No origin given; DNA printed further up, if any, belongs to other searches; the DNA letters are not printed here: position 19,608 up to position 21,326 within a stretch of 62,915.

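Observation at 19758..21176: Aminotransferase-fold protein with the Schiff-base lysine replaced (SxSK reads GLSH) and altered PLP-contact residues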

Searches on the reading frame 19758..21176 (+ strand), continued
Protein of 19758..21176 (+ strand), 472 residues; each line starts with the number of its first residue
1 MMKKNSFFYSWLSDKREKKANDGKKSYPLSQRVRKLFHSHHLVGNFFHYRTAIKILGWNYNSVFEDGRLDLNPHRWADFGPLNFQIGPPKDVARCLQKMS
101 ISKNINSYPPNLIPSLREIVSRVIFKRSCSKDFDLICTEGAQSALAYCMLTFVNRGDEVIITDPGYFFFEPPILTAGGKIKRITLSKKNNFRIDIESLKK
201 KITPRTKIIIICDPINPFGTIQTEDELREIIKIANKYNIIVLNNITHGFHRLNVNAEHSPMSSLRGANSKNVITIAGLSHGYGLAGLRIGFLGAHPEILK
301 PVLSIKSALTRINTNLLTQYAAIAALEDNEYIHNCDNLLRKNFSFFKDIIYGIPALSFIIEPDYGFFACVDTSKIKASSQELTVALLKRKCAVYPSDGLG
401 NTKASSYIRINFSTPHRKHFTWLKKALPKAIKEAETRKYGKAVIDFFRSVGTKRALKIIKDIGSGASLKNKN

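Call 15: find_encoding_contigs(protein=P0027, flank=10000, max_places=1)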
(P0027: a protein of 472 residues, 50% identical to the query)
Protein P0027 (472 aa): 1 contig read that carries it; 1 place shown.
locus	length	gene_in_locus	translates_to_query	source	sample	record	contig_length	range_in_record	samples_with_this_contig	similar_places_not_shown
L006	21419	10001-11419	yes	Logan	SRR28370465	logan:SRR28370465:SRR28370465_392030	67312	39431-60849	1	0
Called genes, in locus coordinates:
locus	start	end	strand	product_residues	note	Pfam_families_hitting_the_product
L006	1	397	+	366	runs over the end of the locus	PF04055:Radical_SAM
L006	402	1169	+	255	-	PF00106:adh_short, PF01370:Epimerase (faint), PF08659:KR, PF13561:adh_short_C2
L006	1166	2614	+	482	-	PF27533:CapK_C (weak)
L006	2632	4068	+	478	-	PF04715:, PF00425:Chorismate_bind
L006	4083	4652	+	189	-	PF00117:GATase, PF07722:Peptidase_C26 (weak)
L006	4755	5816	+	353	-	PF09084:NMT1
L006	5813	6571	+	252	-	PF00528:BPD_transp_1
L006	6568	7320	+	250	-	PF00005:ABC_tran, PF02463:SMC_N (faint), PF13304:AAA_21 (faint)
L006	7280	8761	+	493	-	PF02310:B12-binding, PF04055:Radical_SAM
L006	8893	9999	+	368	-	PF04055:Radical_SAM, PF13353:Fer4_12 (weak)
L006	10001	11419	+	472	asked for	PF00155:Aminotran_1_2, PF01041:DegT_DnrJ_EryC1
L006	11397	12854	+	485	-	PF04055:Radical_SAM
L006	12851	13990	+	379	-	PF04055:Radical_SAM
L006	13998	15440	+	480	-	PF02310:B12-binding, PF04055:Radical_SAM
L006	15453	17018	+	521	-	-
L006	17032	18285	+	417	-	PF02784:Orn_Arg_deC_N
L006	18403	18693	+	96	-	PF01817:CM_2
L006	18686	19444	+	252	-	PF00005:ABC_tran, PF13476:AAA_23 (weak), PF13304:AAA_21 (weak)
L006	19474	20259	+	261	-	-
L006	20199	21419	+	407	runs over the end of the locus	PF01136:Peptidase_U32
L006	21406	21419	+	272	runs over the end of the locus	-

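Call 19: search_protein_families(library=ncbifam, proteins=[window:19758-21176:+, P0040, P0101], max_evalue=0.0001)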
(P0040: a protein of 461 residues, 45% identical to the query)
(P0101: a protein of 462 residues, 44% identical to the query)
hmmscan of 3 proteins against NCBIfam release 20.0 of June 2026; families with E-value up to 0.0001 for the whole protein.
window:19758-21176:+ (472 aa): 75 families (the best 25 are shown)
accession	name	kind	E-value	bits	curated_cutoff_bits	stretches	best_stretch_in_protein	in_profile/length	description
NF041364.1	GntC_guanitoxin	equivalog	2e-53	181.6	415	1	89-418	13-345/356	guanitoxin biosynthesis PLP-dependent (S)-gamma-hydroxy-L-arginine cyclodehydratase GntC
NF004870.0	PRK06225.1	equivalog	7.5e-44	150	351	1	85-435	39-378/380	pyridoxal phosphate-dependent aminotransferase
NF041091.1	asp_aminotase_Arch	equivalog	2.2e-43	148.5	550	1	111-416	64-361/376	aspartate aminotransferase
NF005816.0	PRK07682.1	equivalog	7.9e-41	140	620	1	99-415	53-368/390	aminotransferase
NF005855.0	PRK07777.1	equivalog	4e-36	125.2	553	1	98-393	51-347/391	pyridoxal phosphate-dependent aminotransferase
NF004975.0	PRK06348.1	equivalog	1.7e-35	122.8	549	1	135-412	92-365/384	pyridoxal phosphate-dependent aminotransferase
NF005817.0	PRK07683.1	equivalog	2.8e-34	118.5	575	1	97-414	50-365/387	aminotransferase A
TIGR04350.1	C_S_lyase_PatB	subfamily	5.6e-34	117.7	340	1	134-418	85-371/384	PatB family C-S lyase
NF006229.0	PRK08361.1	equivalog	1e-32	113.7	624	1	98-423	56-381/391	aspartate aminotransferase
NF004621.0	PRK05957.1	equivalog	3.2e-32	111.7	498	1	87-414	40-366/389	pyridoxal phosphate-dependent aminotransferase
NF006488.0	PRK08912.1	equivalog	3.4e-32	111.8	498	1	90-383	42-333/387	aminotransferase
NF006569.0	PRK09082.1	subfamily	1.8e-31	109.6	420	1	100-385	55-339/386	methionine aminotransferase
NF006756.0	PRK09276.1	subfamily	9.2e-31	107.1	507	1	106-418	63-374/387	LL-diaminopimelate aminotransferase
NF006230.0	PRK08363.1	equivalog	1.4e-30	106.4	534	1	81-415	40-377/398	alanine aminotransferase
NF005744.0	PRK07568.1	subfamily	1.8e-30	106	389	1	132-343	88-298/398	pyridoxal phosphate-dependent aminotransferase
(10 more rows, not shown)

P0040 (461 aa): 70 families (the best 25 are shown)
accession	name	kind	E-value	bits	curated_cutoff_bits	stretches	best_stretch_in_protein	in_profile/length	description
NF004870.0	PRK06225.1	equivalog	2.3e-55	187.9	351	1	75-432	34-379/380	pyridoxal phosphate-dependent aminotransferase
NF041364.1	GntC_guanitoxin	equivalog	6.8e-48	163.4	415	1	117-412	49-343/356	guanitoxin biosynthesis PLP-dependent (S)-gamma-hydroxy-L-arginine cyclodehydratase GntC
NF005816.0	PRK07682.1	equivalog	1.9e-41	142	620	1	117-408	80-365/390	aminotransferase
NF004621.0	PRK05957.1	equivalog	5.3e-40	137.4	498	1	80-406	38-362/389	pyridoxal phosphate-dependent aminotransferase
NF004975.0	PRK06348.1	equivalog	5.5e-39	134.2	549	1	129-408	91-365/384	pyridoxal phosphate-dependent aminotransferase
NF041091.1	asp_aminotase_Arch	equivalog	2.4e-38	132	550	1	126-408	86-357/376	aspartate aminotransferase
TIGR04350.1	C_S_lyase_PatB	subfamily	1.6e-37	129.3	340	1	130-426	86-382/384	PatB family C-S lyase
NF006229.0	PRK08361.1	equivalog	7.4e-35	120.7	624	1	128-409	94-371/391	aspartate aminotransferase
TIGR03540.1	DapC_direct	equivalog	9.7e-35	120.2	593.25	1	117-412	81-370/383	LL-diaminopimelate aminotransferase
NF005855.0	PRK07777.1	equivalog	3e-34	119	553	1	95-370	53-328/391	pyridoxal phosphate-dependent aminotransferase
NF006756.0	PRK09276.1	subfamily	3.3e-34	118.5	507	1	118-412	84-372/387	LL-diaminopimelate aminotransferase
NF005744.0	PRK07568.1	subfamily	1.3e-33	116.4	389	1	129-365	90-323/398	pyridoxal phosphate-dependent aminotransferase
NF005817.0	PRK07683.1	equivalog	5.4e-33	114.2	575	1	123-408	85-363/387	aminotransferase A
NF004770.0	PRK06108.1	subfamily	3.2e-31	108.5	422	1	110-421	81-386/396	pyridoxal phosphate-dependent aminotransferase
NF005601.0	PRK07337.1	equivalog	1.1e-29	103.7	496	1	129-409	97-375/394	pyridoxal phosphate-dependent aminotransferase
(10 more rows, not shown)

P0101 (462 aa): 68 families (the best 25 are shown)
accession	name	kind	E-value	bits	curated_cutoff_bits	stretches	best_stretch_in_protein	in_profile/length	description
NF004870.0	PRK06225.1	equivalog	3e-53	180.9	351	1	77-430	36-377/380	pyridoxal phosphate-dependent aminotransferase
NF041364.1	GntC_guanitoxin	equivalog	4.3e-48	164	415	1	110-407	41-338/356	guanitoxin biosynthesis PLP-dependent (S)-gamma-hydroxy-L-arginine cyclodehydratase GntC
NF041091.1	asp_aminotase_Arch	equivalog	3.9e-39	134.6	550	1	105-407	63-356/376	aspartate aminotransferase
NF004621.0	PRK05957.1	equivalog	1.1e-37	129.7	498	1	81-397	39-354/389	pyridoxal phosphate-dependent aminotransferase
TIGR03540.1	DapC_direct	equivalog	2.5e-37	128.7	593.25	1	84-411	44-369/383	LL-diaminopimelate aminotransferase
NF005816.0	PRK07682.1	equivalog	2.3e-36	125.3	620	1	129-406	92-363/390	aminotransferase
NF006756.0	PRK09276.1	subfamily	2.6e-35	122.1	507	1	84-411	46-371/387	LL-diaminopimelate aminotransferase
NF004975.0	PRK06348.1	equivalog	6.8e-35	120.8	549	1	133-408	95-365/384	pyridoxal phosphate-dependent aminotransferase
NF005855.0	PRK07777.1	equivalog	2.2e-34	119.4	553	1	85-354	44-313/391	pyridoxal phosphate-dependent aminotransferase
TIGR04350.1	C_S_lyase_PatB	subfamily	2.7e-34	118.7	340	1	135-412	91-369/384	PatB family C-S lyase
NF005744.0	PRK07568.1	subfamily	5.2e-33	114.4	389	1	130-365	91-323/398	pyridoxal phosphate-dependent aminotransferase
TIGR03537.1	DapC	equivalog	1e-32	113.5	453.6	1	112-407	42-332/350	succinyldiaminopimelate transaminase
TIGR01141.1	hisC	equivalog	1.6e-31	109.5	276.55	1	82-389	33-315/349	histidinol-phosphate transaminase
NF005977.0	PRK08068.1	subfamily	8.3e-31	107.6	494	1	84-408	47-369/391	transaminase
NF005817.0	PRK07683.1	equivalog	1.6e-30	106.1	575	1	121-408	83-363/387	aminotransferase A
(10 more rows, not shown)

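Call 21: search_protein_representatives(protein=window:19758-21176:+)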
Query: 472 residues. Proteins with E-value up to 0.001 (for the whole library): 23656; up to 1e-10: 6599; up to 1e-30: 24. The best 150 are listed.
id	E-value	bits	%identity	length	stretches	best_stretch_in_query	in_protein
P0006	8.5e-206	700.5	66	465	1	2-462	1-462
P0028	3.2e-146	504.1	69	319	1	151-463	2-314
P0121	6.3e-111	387.7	42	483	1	29-462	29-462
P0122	8.6e-101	354.3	41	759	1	39-461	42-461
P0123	4.3e-88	312.4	54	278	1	4-262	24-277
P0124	2.3e-87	310.1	35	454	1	26-463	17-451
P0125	2.5e-87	309.9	41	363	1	114-462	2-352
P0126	1.1e-65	238.5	47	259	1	221-461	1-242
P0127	2.9e-63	230.6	54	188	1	278-462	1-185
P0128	2.7e-49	184.6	35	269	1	201-465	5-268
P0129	1.9e-47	178.4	58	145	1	2-146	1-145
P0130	2.9e-42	161.4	39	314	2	85-213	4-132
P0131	8.6e-38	146.6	50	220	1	160-307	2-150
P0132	4.0e-36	141.1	30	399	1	87-425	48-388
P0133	1.7e-34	135.7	38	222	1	160-333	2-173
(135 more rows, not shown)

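Call 23: search_protein_families(library=pfam, proteins=[P0122], max_evalue=0.001)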
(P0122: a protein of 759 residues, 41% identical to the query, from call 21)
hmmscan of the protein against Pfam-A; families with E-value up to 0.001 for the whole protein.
P0122 (759 aa): 2 families
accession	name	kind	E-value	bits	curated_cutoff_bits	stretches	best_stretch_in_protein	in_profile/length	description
PF00155.27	Aminotran_1_2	-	9.1e-35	120.9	19.7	1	113-426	43-360/361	Aminotransferase class I and II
PF00266.25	Aminotran_5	-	9.8e-06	25.2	21.5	1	139-234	67-167/371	Aminotransferase class-V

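Call 26: find_related_loci(query=A1, collection=genome_contigs, flank=10000)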
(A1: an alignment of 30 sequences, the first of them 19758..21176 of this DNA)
Query A1 (472 aa) in genome_contigs; peptide patterns used: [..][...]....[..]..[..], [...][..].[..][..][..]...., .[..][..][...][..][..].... (x = any residue, [..] = any of these).
356 stretches matched a pattern; 194 encode a relative of the query (tblastn E <= 1e-3); the best 80 are kept; 80 distinct loci.
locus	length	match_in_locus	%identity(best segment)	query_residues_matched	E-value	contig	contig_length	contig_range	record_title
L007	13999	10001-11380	65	2-460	0e+0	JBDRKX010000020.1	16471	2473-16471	MAG: Elusimicrobiota bacterium isolate MEGAHIT-group-1.744 k141_1848278, whole genome shotgun sequence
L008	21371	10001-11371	60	2-462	0e+0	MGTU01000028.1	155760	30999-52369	MAG: Elusimicrobia bacterium GWA2_61_42 gwa2_scaffold_76, whole genome shotgun sequence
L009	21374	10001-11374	57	3-465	0e+0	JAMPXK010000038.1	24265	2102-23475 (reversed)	MAG: Elusimicrobiales bacterium isolate R2F_R2FSRR_metabat.29 R2F_C1035, whole genome shotgun sequence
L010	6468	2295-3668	52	1-462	3e-175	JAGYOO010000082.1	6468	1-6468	MAG: Candidatus Omnitrophota bacterium isolate M55B170 82, whole genome shotgun sequence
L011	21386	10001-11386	46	2-466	4e-141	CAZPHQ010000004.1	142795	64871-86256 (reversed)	MAG TPA_asm: uncultured Spirochaetia bacterium isolate SRP077602_co3_46 genome assembly, contig: NODE_38_length_142795_c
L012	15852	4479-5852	46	2-462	6e-139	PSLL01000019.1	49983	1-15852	MAG: Candidatus Dadabacteria bacterium isolate ERB_12_1 NODE_134_length_49983_cov_4.328253, whole genome shotgun sequenc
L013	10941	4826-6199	47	2-462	4e-139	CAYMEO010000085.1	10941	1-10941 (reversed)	MAG TPA_asm: uncultured Spirochaetia bacterium isolate binchicken_co71_42 genome assembly, contig: NODE_2668_length_1094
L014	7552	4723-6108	45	2-466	1e-138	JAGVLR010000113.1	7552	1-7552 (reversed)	MAG: Candidatus Dadabacteria bacterium isolate SW_59 c_000000013135, whole genome shotgun sequence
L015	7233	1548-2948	44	2-471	1e-137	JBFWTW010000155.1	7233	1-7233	MAG: Candidatus Dadabacteria bacterium isolate CA_2019_TPBF_56 NODE_40665_length_7233_cov_5.496060_TPBF, whole genome sh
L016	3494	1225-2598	45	2-462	2e-142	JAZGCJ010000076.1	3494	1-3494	MAG: Thermodesulfobacteriota bacterium isolate SCS3bin.13 SCS3bin.13_76, whole genome shotgun sequence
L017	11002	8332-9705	46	2-462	8e-137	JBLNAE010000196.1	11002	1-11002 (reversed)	MAG: Ignavibacteriales bacterium isolate MAG185 PRJNA951521_bin43_renamed_195, whole genome shotgun sequence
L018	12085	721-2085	45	2-462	9e-136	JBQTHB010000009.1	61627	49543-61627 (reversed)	MAG: Deltaproteobacteria bacterium isolate SAW255 c_000000344748, whole genome shotgun sequence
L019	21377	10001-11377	44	1-462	1e-135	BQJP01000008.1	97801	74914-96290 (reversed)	MAG: Thermodesulfobacteriota bacterium DHS20C13 DNA, sequence008, whole genome shotgun sequence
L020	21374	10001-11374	44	2-462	2e-135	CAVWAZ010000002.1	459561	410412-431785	MAG: uncultured delta proteobacterium isolate MFD09730.bin.2.52 genome assembly, contig: contig_16595, whole genome shot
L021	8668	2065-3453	44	2-467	3e-135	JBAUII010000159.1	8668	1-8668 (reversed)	MAG: Thermodesulfobacteriota bacterium isolate MFD09513_ilm_asm_bin6 k127_106616, whole genome shotgun sequence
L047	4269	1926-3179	47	23-439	2e-129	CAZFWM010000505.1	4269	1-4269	MAG TPA_asm: uncultured Thermodesulfobacteriota bacterium isolate SRP077602_co7_231 genome assembly, contig: NODE_77119_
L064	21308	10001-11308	39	29-462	5e-115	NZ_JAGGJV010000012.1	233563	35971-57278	Rhizobium herbae strain DSM 26427 Ga0454099_12, whole genome shotgun sequence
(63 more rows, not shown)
